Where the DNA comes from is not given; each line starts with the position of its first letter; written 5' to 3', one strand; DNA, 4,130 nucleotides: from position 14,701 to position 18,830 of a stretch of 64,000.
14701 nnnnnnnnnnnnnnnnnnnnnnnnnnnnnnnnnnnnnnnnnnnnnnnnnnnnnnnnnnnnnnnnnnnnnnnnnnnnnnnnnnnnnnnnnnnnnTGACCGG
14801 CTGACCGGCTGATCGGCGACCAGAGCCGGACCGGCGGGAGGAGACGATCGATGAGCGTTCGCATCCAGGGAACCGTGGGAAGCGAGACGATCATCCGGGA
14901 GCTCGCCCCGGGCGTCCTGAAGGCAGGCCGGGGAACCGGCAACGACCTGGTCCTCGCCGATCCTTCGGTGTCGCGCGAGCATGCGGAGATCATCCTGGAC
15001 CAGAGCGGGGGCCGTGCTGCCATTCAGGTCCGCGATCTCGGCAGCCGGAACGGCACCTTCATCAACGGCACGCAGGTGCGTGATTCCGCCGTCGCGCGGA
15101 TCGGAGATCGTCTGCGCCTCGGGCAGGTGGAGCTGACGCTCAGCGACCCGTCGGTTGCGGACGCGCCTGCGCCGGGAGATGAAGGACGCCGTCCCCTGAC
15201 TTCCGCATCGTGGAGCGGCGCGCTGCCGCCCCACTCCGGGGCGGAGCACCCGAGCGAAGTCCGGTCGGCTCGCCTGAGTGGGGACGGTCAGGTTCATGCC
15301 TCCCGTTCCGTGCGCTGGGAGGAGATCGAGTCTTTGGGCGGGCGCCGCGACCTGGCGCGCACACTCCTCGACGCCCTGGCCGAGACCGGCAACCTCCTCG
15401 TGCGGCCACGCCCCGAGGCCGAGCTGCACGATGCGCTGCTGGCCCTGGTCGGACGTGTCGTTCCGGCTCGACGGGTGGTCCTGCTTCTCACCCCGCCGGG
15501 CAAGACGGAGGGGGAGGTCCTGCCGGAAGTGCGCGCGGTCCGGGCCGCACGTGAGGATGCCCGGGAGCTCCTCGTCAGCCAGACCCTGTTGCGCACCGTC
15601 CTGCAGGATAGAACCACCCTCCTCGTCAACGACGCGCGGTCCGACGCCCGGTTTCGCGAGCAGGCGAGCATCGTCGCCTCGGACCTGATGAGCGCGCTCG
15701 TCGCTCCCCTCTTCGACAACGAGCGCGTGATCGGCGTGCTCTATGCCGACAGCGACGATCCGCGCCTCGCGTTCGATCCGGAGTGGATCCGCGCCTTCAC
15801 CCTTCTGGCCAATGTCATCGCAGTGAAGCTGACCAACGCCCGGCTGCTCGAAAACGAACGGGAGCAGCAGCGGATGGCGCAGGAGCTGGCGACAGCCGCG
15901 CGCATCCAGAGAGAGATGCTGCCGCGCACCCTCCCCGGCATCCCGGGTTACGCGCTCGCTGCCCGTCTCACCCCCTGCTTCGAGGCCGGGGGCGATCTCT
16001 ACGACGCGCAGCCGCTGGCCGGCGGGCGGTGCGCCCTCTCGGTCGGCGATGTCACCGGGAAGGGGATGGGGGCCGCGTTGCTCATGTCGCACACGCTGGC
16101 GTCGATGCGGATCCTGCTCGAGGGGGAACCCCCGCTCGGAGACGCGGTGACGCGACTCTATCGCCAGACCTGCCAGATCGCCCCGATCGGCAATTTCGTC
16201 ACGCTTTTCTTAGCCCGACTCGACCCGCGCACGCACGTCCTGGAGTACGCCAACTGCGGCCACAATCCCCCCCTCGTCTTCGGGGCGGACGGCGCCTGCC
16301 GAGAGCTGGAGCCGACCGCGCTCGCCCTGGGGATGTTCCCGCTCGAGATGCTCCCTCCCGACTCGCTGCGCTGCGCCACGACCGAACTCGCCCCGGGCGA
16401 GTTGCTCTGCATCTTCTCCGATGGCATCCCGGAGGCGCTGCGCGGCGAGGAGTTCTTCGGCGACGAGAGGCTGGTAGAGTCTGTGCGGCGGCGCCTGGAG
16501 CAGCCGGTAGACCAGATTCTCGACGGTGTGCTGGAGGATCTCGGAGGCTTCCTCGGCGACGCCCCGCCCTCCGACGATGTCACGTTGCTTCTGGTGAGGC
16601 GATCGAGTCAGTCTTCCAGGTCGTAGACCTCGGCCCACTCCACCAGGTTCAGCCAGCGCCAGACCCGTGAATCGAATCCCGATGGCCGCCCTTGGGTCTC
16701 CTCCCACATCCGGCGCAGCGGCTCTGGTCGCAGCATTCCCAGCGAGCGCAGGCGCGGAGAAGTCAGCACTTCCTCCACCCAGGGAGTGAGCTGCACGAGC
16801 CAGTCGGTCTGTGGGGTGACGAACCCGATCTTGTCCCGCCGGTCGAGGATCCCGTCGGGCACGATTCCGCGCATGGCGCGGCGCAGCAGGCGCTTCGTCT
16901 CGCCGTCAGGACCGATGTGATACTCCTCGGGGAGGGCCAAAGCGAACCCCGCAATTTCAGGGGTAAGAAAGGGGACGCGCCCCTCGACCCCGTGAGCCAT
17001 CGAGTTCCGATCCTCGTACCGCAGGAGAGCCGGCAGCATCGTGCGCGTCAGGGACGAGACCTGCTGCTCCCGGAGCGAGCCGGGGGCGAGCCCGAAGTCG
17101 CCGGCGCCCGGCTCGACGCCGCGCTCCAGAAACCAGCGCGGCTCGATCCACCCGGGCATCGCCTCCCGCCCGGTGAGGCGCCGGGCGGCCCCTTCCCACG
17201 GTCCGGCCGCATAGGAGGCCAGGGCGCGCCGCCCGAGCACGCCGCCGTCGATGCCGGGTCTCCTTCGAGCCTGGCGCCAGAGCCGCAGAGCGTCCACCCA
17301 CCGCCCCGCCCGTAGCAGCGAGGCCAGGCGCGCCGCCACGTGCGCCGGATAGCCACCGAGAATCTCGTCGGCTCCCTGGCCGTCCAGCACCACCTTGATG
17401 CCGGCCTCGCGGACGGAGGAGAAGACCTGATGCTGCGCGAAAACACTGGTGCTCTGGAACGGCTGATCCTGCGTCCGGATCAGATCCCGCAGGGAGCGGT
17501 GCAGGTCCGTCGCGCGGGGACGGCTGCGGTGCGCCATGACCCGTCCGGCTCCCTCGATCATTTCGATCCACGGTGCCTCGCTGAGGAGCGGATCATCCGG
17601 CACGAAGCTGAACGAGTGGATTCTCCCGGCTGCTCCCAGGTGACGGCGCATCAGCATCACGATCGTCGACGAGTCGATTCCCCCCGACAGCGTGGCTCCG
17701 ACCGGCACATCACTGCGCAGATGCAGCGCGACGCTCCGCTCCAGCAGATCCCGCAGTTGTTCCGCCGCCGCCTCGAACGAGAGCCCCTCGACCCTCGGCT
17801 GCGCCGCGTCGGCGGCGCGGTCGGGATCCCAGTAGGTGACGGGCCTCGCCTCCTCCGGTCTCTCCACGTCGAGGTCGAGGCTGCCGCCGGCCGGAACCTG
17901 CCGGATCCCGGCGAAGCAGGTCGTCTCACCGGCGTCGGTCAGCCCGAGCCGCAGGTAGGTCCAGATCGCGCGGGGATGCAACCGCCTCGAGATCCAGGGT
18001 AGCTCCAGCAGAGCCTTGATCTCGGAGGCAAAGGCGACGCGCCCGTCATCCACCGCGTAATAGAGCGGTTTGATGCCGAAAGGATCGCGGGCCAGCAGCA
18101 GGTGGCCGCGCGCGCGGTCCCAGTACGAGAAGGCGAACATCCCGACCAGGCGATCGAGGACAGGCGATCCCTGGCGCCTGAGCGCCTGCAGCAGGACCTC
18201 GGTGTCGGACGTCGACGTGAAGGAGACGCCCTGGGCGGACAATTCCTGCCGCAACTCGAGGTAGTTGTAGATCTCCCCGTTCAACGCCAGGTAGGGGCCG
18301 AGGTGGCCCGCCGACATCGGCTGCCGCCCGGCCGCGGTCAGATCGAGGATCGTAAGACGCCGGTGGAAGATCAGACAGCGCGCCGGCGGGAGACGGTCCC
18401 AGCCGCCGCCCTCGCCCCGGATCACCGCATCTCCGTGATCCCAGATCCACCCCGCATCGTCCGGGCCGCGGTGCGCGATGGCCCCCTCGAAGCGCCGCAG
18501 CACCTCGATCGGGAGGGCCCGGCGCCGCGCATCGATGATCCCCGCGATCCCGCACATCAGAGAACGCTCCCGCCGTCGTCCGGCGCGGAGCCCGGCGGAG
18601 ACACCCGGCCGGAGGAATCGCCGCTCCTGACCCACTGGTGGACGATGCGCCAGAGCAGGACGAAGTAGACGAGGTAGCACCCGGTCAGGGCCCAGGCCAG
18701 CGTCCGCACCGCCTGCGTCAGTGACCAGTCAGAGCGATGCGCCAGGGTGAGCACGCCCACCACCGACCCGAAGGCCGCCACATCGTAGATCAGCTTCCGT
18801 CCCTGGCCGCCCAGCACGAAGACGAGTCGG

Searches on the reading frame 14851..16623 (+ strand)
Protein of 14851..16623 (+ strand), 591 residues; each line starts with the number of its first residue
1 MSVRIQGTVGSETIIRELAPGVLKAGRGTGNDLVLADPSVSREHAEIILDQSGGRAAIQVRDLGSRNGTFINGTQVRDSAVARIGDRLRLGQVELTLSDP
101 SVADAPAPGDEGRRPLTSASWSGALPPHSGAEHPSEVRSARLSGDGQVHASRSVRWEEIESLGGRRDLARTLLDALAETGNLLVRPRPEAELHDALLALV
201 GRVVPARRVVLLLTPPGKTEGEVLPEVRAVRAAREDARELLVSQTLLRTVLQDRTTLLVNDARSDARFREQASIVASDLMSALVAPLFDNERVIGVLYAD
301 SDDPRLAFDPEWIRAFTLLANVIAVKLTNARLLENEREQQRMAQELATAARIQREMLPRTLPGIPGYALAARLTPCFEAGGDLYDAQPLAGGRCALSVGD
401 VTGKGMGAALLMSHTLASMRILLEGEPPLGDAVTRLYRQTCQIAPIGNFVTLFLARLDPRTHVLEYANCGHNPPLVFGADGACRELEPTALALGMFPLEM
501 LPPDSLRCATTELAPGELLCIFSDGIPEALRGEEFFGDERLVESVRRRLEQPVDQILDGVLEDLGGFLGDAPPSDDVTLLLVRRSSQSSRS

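Call 61: search_protein_families(library=ncbifam, proteins=[window:14851-16623:+], max_evalue=0.00001)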
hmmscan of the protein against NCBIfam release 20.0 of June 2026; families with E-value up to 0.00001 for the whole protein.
window:14851-16623:+ (591 aa): 6 families
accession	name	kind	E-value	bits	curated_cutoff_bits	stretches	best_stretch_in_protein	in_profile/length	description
NF049868.1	FhaB_Rv0019c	equivalog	4.8e-11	43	125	1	19-96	84-157/158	FHA domain-containing protein FhaB/FipA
TIGR01817.1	nifA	equivalog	1.6e-10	40.4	528.85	1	174-351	5-179/534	nif-specific transcriptional activator NifA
NF033760.1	gliding_GltG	equivalog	3.4e-10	39.1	650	1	20-104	23-103/650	adventurous gliding motility protein GltG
NF045505.1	RR_RssB_Pseudo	equivalog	4.2e-10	39.2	700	1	344-584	153-391/394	two-component system response regulator RssB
NF041660.2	oxygluDhInhib_OdhI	equivalog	3.7e-09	36.5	200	1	21-95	56-125/130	oxoglutarate dehydrogenase inhibitor Odhl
NF052573.1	HisKinEspAMyxo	equivalog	1.2e-08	33.4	1400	1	18-94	43-115/755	serine histidine kinase EspA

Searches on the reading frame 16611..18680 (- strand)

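Call 61: search_protein_families(library=ncbifam, proteins=[window:16611-18680:-], max_evalue=0.00001)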
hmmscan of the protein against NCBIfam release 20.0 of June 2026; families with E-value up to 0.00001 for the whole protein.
window:16611-18680:- (690 aa): 9 families
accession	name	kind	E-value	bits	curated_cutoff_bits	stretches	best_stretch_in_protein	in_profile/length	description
TIGR01536.1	asn_synth_AEB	equivalog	1.9e-122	409.9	267.1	1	43-620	1-517/517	asparagine synthase (glutamine-hydrolyzing)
TIGR03108.1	eps_aminotran_1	hypoth_equivalog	8.4e-94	315.4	816.9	2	42-445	1-375/628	XrtA/PEP-CTERM system amidotransferase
TIGR03104.1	trio_amidotrans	equivalog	1.7e-83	280.8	570.1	2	42-444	1-380/589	N-acetylglutaminylglutamine amidotransferase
NF033535.1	lass_lactam_cya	exception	3e-72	244.2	525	2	42-468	1-399/668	lasso peptide isopeptide bond-forming cyclase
NF006949.0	PRK09431.1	equivalog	2.8e-63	214.3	499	3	42-226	1-167/554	asparagine synthase B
NF033561.1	macrolact_Ik_Al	subfamily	3.9e-24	85.2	300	1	194-660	93-532/561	albusnodin/ikarugamycin family macrolactam cyclase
TIGR01134.1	purF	equivalog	1.8e-12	47.4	350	1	116-225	81-200/432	amidophosphoribosyltransferase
NF001484.0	PRK00331.1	subfamily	1.1e-08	33.9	381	1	132-226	98-200/601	isomerizing glutamine--fructose-6-phosphate transaminase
TIGR01135.1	glmS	equivalog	7e-08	31.4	418.05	1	133-226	98-199/607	glutamine--fructose-6-phosphate transaminase (isomerizing)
